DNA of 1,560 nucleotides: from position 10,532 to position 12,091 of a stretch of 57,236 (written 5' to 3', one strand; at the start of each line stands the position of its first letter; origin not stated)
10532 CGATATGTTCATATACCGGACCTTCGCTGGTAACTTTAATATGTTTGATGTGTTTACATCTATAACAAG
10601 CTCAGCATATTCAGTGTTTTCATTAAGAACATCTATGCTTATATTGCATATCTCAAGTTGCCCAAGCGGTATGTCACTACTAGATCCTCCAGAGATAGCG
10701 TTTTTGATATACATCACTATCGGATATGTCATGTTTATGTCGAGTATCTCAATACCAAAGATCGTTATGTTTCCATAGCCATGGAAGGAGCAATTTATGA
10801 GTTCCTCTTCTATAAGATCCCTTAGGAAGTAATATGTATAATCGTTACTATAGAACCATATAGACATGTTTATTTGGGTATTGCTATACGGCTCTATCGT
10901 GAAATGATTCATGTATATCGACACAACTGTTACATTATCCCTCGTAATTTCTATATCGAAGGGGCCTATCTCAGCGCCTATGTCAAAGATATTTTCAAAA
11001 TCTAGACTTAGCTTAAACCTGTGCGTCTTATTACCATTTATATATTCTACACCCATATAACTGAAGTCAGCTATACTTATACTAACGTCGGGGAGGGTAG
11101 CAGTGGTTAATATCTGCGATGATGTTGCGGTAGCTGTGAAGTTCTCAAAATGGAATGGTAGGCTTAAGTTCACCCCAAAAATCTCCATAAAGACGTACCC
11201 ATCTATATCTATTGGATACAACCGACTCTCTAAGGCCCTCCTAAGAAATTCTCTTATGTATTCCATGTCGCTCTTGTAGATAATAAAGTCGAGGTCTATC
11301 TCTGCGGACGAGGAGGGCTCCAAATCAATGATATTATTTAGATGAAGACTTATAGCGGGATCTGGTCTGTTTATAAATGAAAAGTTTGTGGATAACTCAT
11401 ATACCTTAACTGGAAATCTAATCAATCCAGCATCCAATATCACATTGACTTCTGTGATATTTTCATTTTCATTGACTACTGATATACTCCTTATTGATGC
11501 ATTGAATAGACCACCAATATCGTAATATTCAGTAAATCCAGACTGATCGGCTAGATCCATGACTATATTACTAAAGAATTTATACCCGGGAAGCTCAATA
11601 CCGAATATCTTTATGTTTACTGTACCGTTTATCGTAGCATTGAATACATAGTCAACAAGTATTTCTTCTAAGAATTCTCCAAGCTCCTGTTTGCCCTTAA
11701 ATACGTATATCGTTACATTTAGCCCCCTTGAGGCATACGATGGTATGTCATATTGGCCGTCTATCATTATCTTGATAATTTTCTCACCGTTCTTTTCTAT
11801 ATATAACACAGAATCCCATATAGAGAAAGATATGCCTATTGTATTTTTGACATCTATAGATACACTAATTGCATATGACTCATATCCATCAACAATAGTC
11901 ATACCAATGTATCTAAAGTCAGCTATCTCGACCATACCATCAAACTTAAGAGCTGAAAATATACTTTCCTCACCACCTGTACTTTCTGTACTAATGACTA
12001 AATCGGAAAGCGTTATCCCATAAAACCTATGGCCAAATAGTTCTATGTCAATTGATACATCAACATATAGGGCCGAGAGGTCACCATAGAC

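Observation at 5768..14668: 2966-aa envelope protein built from about 17-18 tandem LEA_2/WHy-like modules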

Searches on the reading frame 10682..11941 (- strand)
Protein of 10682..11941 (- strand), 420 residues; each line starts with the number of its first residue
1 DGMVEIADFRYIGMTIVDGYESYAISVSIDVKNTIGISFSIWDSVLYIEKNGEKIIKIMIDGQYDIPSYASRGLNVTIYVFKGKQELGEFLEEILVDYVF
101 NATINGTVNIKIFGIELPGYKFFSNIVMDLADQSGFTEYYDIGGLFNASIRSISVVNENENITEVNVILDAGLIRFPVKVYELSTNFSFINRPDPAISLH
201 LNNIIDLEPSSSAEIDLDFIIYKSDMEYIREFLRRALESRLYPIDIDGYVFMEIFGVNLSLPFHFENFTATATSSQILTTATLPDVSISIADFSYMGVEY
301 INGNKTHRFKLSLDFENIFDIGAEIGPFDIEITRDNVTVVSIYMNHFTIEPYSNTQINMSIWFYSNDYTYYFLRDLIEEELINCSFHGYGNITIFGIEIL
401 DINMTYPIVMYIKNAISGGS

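Call 43: predict_structure(alignment_id=A4)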
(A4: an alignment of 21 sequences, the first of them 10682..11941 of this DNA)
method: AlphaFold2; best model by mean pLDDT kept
length: 420 residues; sequences in the alignment: 21
mean_pLDDT: 83.5   pTM: 0.70
mean pLDDT of the five models: 83.5, 83.2, 83.0, 81.6, 79.5
residues with pLDDT >= 90: 194; 70-90: 169; 50-70: 24; < 50: 33
segments of 3 or more residues with pLDDT < 50: 134-144, 271-284, 414-420
pLDDT, mean of each block of 10 residues (from residue 1): 76 91 92 87 94 94 89 92 91 85 92 87 84 46 56 88 90 76 90 89 84 88 91 80 80 89 73 40 58 94 93 88 91 92 93 91 94 87 87 91 80 45
secondary structure, 60 per line:
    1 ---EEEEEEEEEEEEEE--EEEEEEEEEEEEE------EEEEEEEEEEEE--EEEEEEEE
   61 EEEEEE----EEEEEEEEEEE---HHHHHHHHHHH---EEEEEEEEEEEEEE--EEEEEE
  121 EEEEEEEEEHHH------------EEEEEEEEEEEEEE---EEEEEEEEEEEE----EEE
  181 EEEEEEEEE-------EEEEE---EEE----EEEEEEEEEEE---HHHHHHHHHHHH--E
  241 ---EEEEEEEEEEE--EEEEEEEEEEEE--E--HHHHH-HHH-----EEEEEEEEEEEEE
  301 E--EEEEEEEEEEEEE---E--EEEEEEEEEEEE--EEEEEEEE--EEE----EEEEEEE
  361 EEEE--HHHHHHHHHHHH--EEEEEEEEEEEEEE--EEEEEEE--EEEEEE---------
elements in order: E4-17 E20-32 E39-50 E53-66 E71-81 H85-95 E99-112 E115-129 E145-158 E162-173 E178-189 E197-201 E205-207 E212-222 H226-237 E244-254 E257-268 H274-278 E288-301 E304-316 E323-334 E337-344 E347-349 E354-364 H367-378 E381-394 E397-403 E406-411

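Call 46: fold_search(model_id=the predicted structure, library=pdb)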
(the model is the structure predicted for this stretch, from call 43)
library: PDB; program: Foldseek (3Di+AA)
matches with E <= 10: 1315; with E <= 0.001: 77
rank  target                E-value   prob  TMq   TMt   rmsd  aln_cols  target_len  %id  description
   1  3ije_A                4.7e-07  0.99  0.15  0.09  22.3       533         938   10  Crystal structure of the complete integrin alhaVbeta3 ectodomain plus an Alpha/beta transmembrane fragment (released 2009-09-29)
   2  9ijj_h                7.8e-07  1.00  0.15  0.06  20.1       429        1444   10  In situ structure of the central apparatus in mouse sperm axoneme. (released 2025-06-04)
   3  9ijj_C                3.8e-06  0.99  0.13  0.09  18.4       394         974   10  In situ structure of the central apparatus in mouse sperm axoneme. (released 2025-06-04)
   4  4pyg_A                9.4e-06  1.00  0.22  0.16  20.4       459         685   10  Transglutaminase2 complexed with GTP (released 2015-02-11)
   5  1l9n_A                1.2e-05  1.00  0.21  0.15  20.6       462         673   10  Three-dimensional structure of the human transglutaminase 3 enzyme: binding of calcium ions change structure for activ (released 2002-05-29)
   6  7usm_A                1.3e-05  0.98  0.16  0.10  19.8       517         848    6  Integrin alphaM/beta2 ectodomain (released 2022-08-17)
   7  3s3j_A                1.4e-05  1.00  0.21  0.16  16.1       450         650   11  Transglutaminase 2 in complex with a novel inhibitor (released 2012-06-06)
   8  8xer_A                1.4e-05  0.94  0.14  0.09  25.3       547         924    9  Cryo-EM structure of integrin ITGAV, ITGB3 and Cilengitide TFA complex, conformation 1 (released 2024-12-18)
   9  7sqc_O0               1.5e-05  0.98  0.15  0.08  19.9       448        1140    6  Ciliary C1 central pair apparatus isolated from Chlamydomonas reinhardtii (released 2022-04-13)
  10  4kty_A                1.8e-05  1.00  0.23  0.16  16.4       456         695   11  Fibrin-stabilizing factor with a bound ligand (released 2013-12-04)
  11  7som_D                1.8e-05  0.99  0.18  0.08  17.1       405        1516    7  Ciliary C2 central pair apparatus isolated from Chlamydomonas reinhardtii (released 2022-04-13)
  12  6kzb_C                2.0e-05  1.00  0.23  0.17  20.3       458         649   10  Transglutaminase2 complexed with calcium (released 2020-12-09)
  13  1nug_B                2.0e-05  1.00  0.22  0.16  20.7       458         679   10  Role of Calcium Ions in the Activation and Activity of the Transglutaminase 3 Enzyme (2 calciums, 1 Mg, inactive form) (released 2003-04-22)
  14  8oxy_A                2.4e-05  1.00  0.22  0.16  20.4       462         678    9  Transglutaminase 3 without calcium in complex with DH patient-derived Fab DH63-B02 (released 2023-10-18)
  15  4b60_A                3.8e-05  0.97  0.13  0.16  19.3       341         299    9  Structure of rFnBPA(189-505) in complex with fibrinogen gamma chain C- terminal peptide (released 2013-10-09)
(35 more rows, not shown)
